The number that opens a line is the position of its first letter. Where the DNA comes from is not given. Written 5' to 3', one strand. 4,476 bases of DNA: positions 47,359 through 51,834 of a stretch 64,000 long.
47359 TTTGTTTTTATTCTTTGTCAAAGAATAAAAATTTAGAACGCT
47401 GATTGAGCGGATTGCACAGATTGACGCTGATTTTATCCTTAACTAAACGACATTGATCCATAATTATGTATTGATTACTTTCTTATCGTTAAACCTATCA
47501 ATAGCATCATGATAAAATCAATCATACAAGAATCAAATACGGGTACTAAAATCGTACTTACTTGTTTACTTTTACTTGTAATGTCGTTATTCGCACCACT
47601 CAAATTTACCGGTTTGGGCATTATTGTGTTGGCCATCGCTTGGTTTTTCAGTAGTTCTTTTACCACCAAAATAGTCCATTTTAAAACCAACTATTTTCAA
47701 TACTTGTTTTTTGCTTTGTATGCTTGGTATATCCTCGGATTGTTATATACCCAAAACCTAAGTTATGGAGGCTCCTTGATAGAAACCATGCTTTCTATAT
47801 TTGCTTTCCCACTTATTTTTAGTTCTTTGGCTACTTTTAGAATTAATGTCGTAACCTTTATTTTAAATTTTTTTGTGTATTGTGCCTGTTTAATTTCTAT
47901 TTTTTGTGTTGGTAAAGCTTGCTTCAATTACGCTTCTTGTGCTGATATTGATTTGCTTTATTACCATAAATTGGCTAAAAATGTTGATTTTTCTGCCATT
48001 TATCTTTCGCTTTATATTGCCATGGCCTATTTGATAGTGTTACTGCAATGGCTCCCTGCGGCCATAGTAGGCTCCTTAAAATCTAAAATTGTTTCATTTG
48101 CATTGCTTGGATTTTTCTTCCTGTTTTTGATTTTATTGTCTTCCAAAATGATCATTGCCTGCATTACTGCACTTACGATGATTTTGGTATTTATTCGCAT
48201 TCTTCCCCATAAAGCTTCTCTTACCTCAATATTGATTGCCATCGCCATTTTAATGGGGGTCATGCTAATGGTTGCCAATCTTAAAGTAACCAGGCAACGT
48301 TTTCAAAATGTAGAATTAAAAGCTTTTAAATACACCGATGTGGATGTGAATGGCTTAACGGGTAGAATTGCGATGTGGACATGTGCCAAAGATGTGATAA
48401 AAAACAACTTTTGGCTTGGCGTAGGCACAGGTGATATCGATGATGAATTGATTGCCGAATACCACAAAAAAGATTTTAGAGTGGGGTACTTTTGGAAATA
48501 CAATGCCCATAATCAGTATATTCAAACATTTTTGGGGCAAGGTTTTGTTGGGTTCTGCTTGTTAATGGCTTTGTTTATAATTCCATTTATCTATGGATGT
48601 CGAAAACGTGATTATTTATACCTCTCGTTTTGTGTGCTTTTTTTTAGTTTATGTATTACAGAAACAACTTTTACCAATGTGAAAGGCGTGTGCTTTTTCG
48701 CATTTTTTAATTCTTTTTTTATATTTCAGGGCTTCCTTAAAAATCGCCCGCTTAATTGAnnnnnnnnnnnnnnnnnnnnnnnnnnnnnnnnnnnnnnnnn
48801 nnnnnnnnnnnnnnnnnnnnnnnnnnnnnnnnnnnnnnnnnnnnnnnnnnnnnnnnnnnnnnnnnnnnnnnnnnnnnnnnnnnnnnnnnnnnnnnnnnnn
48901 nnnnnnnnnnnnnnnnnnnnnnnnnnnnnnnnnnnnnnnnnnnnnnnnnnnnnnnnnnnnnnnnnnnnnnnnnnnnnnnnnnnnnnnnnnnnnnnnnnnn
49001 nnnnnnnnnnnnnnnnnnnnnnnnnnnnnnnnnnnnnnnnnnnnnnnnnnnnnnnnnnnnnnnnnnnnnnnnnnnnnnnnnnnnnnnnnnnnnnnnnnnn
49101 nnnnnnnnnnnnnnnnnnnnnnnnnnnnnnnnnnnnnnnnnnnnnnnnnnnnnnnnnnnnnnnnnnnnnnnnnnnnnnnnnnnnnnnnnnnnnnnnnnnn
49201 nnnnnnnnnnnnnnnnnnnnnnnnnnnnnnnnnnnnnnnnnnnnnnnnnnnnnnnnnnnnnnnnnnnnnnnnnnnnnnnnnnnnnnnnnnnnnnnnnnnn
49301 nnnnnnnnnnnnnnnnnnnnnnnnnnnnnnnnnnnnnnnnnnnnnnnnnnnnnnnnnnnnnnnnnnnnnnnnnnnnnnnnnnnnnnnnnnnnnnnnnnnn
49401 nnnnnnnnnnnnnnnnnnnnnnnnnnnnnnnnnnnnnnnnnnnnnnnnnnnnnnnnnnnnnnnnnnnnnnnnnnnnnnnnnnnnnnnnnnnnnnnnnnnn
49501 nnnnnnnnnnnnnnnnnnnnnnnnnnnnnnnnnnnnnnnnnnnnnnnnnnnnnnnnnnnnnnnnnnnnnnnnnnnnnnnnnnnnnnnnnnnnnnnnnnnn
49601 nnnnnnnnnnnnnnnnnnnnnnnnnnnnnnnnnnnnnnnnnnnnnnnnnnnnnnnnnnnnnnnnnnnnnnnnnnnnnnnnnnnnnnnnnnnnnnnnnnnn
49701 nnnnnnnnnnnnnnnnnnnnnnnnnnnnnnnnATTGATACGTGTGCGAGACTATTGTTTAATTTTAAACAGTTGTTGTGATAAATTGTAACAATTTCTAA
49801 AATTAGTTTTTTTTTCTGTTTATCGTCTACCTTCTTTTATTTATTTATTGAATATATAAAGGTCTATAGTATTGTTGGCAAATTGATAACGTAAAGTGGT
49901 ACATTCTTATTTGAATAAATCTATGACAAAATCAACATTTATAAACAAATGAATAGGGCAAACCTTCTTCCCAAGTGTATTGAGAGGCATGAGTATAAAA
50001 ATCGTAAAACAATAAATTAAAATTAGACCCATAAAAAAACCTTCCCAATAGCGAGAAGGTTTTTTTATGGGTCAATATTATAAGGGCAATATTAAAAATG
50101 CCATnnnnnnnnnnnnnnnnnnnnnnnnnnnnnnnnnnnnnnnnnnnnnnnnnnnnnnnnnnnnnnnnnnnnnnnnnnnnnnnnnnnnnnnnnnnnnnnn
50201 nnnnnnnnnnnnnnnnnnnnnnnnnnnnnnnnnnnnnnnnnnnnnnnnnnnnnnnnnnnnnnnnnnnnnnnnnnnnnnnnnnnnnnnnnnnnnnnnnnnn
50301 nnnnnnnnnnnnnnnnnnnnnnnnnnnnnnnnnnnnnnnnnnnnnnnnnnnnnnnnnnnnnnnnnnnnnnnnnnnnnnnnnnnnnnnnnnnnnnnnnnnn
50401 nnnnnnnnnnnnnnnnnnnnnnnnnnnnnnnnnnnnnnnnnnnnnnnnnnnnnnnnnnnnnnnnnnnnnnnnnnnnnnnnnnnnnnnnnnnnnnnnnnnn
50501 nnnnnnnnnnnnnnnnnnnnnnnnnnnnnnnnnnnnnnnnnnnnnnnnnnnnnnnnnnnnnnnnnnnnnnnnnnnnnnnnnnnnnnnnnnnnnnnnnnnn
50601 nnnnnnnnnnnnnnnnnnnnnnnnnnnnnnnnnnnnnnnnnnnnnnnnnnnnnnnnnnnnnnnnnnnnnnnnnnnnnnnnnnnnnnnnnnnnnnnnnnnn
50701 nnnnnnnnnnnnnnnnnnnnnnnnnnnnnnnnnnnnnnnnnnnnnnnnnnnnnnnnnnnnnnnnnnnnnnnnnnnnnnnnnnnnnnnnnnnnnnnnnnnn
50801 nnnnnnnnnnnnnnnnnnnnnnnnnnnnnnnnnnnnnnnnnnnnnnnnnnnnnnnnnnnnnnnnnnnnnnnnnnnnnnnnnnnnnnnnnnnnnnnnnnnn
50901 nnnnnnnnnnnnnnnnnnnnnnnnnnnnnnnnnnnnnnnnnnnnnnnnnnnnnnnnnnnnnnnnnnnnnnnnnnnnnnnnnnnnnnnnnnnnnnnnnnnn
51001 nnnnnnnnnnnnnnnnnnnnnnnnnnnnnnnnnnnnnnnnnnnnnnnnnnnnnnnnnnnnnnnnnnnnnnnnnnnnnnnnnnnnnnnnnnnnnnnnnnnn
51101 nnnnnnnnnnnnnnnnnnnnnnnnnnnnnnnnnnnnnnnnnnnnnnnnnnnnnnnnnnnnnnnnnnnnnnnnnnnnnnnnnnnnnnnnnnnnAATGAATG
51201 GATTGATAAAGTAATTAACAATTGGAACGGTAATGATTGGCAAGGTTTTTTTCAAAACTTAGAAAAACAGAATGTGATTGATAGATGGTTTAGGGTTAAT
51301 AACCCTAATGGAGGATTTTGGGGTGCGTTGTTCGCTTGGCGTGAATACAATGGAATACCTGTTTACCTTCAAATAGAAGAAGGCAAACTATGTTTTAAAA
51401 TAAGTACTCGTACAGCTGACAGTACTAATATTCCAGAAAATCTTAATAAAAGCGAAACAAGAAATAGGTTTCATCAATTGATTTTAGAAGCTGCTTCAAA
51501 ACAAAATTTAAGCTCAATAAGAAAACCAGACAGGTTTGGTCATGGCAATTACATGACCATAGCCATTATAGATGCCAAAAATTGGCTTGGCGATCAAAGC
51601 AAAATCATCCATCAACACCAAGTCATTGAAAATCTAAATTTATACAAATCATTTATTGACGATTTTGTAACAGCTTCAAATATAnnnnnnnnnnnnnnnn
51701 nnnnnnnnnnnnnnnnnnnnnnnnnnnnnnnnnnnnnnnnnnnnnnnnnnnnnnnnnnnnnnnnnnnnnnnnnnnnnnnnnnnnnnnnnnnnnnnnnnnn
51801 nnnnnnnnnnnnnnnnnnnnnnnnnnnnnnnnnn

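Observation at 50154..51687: Divergent XRE regulator and stand-alone PD-(D/E)XK nuclease-family gene: candidate single-effector defence module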

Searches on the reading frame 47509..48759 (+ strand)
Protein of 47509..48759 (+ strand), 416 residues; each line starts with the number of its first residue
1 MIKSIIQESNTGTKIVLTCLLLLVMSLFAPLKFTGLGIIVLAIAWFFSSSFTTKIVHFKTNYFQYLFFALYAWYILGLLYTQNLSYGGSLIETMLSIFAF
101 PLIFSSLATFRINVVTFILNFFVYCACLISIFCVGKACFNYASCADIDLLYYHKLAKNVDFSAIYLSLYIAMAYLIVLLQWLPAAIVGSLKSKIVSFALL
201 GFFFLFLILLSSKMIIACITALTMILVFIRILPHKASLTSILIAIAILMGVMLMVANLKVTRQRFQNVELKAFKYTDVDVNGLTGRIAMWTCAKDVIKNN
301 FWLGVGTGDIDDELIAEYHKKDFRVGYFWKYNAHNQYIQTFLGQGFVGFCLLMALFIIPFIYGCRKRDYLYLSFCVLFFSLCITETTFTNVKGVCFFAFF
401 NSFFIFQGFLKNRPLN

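Call 26: search_protein_families(library=pfam, proteins=[window:47509-48759:+], max_evalue=0.1)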
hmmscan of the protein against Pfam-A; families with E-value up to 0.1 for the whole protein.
window:47509-48759:+ (416 aa): 1 family
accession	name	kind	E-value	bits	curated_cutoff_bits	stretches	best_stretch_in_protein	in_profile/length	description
PF04932.20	Wzy_C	-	6.5e-17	62.1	31.7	1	200-352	3-148/149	O-Antigen ligase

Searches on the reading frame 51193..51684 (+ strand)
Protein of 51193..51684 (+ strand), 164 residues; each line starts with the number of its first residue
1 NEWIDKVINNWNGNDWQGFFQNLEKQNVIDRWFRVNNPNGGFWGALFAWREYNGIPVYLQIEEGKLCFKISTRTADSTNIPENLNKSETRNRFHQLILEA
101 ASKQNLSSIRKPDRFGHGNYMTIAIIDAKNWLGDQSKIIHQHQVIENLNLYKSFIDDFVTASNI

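Call 26: search_protein_families(library=pfam, proteins=[window:51193-51684:+], max_evalue=0.1)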
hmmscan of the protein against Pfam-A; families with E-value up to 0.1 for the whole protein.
window:51193-51684:+ (164 aa): 0 families

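Call 32: predict_structure(alignment_id=A2)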
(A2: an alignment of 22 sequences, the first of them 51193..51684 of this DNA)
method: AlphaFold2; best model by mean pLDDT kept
length: 164 residues; sequences in the alignment: 22
mean_pLDDT: 93.3   pTM: 0.87
mean pLDDT of the five models: 93.3, 92.7, 92.6, 91.6, 85.1
residues with pLDDT >= 90: 135; 70-90: 27; 50-70: 2; < 50: 0
segments of 3 or more residues with pLDDT < 50: none
pLDDT, mean of each block of 10 residues (from residue 1): 93 95 95 89 94 94 96 90 91 96 97 89 97 97 97 95 69
secondary structure, 60 per line:
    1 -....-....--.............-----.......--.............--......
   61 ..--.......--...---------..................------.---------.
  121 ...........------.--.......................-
elements in order: H2-5 H13-25 E31-37 E40-52 E55-62 E65-71 H86-103 E120-127 H128-131 H141-163

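Call 35: fold_search(model_id=the predicted structure, library=pdb)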
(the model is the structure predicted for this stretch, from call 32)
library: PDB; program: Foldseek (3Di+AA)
matches with E <= 10: 510; with E <= 0.001: 0
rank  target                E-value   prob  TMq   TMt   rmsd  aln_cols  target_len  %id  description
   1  8e9b_D                1.2e-01  0.18  0.24  0.16   7.7       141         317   10  Cryo-EM structure of S. pombe Arp2/3 complex in the branch junction (released 2023-02-01)
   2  4h5b_A                1.4e-01  0.33  0.35  0.37   6.8       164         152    9  Crystal Structure of DR_1245 from Deinococcus radiodurans (released 2013-01-30)
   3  4c4h                  1.6e-01  0.51  0.30  0.22   5.5        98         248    9  Structure-based design of orally bioavailable pyrrolopyridine inhibitors of the mitotic kinase MPS1 (released 2013-12-04)
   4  4xei_F                1.9e-01  0.21  0.26  0.26   9.6       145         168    8  Orthorhombic isomorph of bovine Arp2/3 complex (released 2015-09-02)
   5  5yca_A                2.0e-01  0.21  0.26  0.22  10.3       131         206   14  Crystal structure of inner membrane protein Bqt4 in complex with LEM2 (released 2018-11-14)
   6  6a6w_A                2.3e-01  0.21  0.24  0.28  10.5       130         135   13  Crystal structure of fission yeast inner membrane protein Bqt4 in complex with Sad1 (released 2018-11-14)
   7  5mrb                  2.4e-01  0.41  0.30  0.21   5.3       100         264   10  Crystal structure of human Mps1 (TTK) in complex with Cpd-5 (released 2017-07-26)
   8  8uxw_D                2.4e-01  0.25  0.29  0.19  10.7       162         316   10  Arp2/3 branch junction complex, ADP state (released 2024-01-31)
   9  4c4j                  2.7e-01  0.41  0.30  0.21   5.5        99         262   10  Structure-based design of orally bioavailable pyrrolopyridine inhibitors of the mitotic kinase MPS1 (released 2013-12-04)
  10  5yc2_A                2.9e-01  0.21  0.28  0.24  10.3       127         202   13  Crystal structure of inner membrane protein Bqt4 in complex with telomeric protein Rap1 (released 2018-11-14)
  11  5ybx                  3.1e-01  0.13  0.22  0.26  10.7       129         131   13  Crystal structure of the N-terminal domain of Bqt4 in S.pombe (released 2018-09-19)
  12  5ich_B                3.3e-01  0.11  0.25  0.16  10.6       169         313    8  Crystal structure of Enterococcus faecalis lipoate-protein ligase A (lplA-2) in complex with 8BO-AMP (released 2017-03-15)
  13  2kfp_MODEL_1_A        3.3e-01  0.08  0.20  0.23   9.8       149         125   13  Solution NMR structure of PSPTO_3016 from Pseudomonas syringae. Northeast Structural Genomics Consortium targe (released 2009-03-24)
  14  5icl_A                3.9e-01  0.14  0.31  0.19  10.3       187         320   10  Crystal structure of Enterococcus faecalis lipoate-protein ligase A (lplA-2) in complex with lipoyl-AMP (released 2017-03-15)
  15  6a29_E                3.9e-01  0.06  0.20  0.14  17.0       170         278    7  Crystal structure of PprA A139R mutant (released 2018-12-26)
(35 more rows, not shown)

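Call 53: search_protein_representatives(alignment_id=A2)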
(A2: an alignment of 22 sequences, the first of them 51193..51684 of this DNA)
Query: 22 sequences, 160 profile positions. Proteins with E-value up to 0.001 (for the whole library): 815; up to 1e-10: 431; up to 1e-30: 52. The best 150 are listed.
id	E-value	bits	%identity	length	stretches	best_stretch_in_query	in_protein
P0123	1.7e-66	238.9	-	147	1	16-158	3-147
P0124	2.1e-63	228.8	-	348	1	1-159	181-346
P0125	8.6e-52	191.1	-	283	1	3-159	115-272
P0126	1.6e-48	180.5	-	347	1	2-159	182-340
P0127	6.3e-48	178.5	-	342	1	3-159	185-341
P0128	1.9e-47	177.0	-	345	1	2-159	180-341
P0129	2.0e-47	176.9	-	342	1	3-159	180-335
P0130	2.3e-46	173.5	-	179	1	1-157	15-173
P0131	2.4e-46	173.4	-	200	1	1-159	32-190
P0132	5.6e-46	172.2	-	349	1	1-155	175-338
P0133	3.9e-43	163.0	-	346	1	4-158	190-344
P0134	8.3e-43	161.9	-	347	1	1-159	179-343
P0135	2.2e-42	160.6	-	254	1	3-158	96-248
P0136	2.4e-42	160.4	-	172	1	2-157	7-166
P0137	4.6e-42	159.5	-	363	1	3-158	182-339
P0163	9.1e-34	132.5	-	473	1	2-155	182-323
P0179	1.2e-29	119.1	-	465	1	3-158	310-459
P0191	2.0e-27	111.9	-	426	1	3-155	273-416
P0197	2.3e-25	105.2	-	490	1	1-156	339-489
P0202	1.3e-24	102.8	-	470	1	3-158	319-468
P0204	2.1e-24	102.1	-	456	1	3-155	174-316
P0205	2.4e-24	101.9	-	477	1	4-154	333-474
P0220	1.3e-22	96.3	-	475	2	2-156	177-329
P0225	3.2e-22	95.0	-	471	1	1-154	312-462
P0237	1.8e-21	92.6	-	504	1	2-158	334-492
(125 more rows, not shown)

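Call 54: search_protein_families(library=pfam, proteins=[P0179, P0197, P0202, P0205, P0225, P0237, P0191, P0163, P0204, P0220], max_evalue=0.01)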
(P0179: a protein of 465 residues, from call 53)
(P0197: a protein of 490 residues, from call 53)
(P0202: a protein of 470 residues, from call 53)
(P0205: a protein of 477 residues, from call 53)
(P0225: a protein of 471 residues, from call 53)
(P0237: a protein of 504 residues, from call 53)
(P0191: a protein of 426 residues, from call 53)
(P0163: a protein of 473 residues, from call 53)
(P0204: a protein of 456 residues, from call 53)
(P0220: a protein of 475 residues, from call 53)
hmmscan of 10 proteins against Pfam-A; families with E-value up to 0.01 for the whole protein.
P0179 (465 aa): 2 families
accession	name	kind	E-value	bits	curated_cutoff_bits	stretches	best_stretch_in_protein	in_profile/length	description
PF20140.4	DUF6530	-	2.1e-21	76.9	23.7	1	4-83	2-84/159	Family of unknown function (DUF6530)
PF14281.12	PDDEXK_4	-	5.8e-07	30.1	22.3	1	190-286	60-163/183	PD-(D/E)XK nuclease superfamily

P0197 (490 aa): 3 families
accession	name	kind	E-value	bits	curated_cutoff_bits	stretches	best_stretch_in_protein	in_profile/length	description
PF14281.12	PDDEXK_4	-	1.6e-07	31.9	22.3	1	224-320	69-166/183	PD-(D/E)XK nuclease superfamily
PF20870.2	FAM186A-B_N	-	0.0075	16.2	27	0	269-361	82-173/243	FAM186A/B, N-terminal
PF17225.8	DUF5301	-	0.0078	17.2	23.1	0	141-178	32-68/97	Domain of unknown function (DUF5300)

P0202 (470 aa): 2 families
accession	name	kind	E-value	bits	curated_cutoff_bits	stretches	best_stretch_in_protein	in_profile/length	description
PF20140.4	DUF6530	-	5.5e-16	59.3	23.7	1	16-90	7-82/159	Family of unknown function (DUF6530)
PF14281.12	PDDEXK_4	-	8.1e-08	32.9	22.3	1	149-270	2-137/183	PD-(D/E)XK nuclease superfamily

P0205 (477 aa): 1 family
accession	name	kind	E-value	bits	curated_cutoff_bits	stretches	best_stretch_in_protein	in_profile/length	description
PF14281.12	PDDEXK_4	-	8.3e-09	36.1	22.3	1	157-321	2-181/183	PD-(D/E)XK nuclease superfamily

P0225 (471 aa): 2 families
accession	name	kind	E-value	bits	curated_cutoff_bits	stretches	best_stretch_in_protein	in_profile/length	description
PF20140.4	DUF6530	-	1.6e-18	67.6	23.7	1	3-91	1-89/159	Family of unknown function (DUF6530)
PF14281.12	PDDEXK_4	-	1.6e-07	31.9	22.3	1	143-257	2-128/183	PD-(D/E)XK nuclease superfamily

P0237 (504 aa): 0 families

P0191 (426 aa): 1 family
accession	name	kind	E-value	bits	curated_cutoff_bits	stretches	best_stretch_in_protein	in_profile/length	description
PF14281.12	PDDEXK_4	-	8.5e-09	36.1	22.3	1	153-274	60-182/183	PD-(D/E)XK nuclease superfamily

P0163 (473 aa): 1 family
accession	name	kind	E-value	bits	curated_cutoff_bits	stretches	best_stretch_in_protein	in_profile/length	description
PF14281.12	PDDEXK_4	-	1.1e-08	35.7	22.3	1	7-160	2-143/183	PD-(D/E)XK nuclease superfamily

P0204 (456 aa): 1 family
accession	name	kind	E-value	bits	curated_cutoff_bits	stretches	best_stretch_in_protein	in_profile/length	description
PF14281.12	PDDEXK_4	-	3.1e-07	31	22.3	1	5-174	2-181/183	PD-(D/E)XK nuclease superfamily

P0220 (475 aa): 1 family
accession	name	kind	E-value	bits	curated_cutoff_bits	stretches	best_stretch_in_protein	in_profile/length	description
PF14281.12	PDDEXK_4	-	2.9e-07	31.1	22.3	1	66-172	73-161/183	PD-(D/E)XK nuclease superfamily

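Call 78: search_solved_structures(query=A2, max_evalue=10)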
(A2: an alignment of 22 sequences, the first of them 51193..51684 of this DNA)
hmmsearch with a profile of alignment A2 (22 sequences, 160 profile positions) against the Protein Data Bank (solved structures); distinct sequences matched with E-value up to 10: 0.
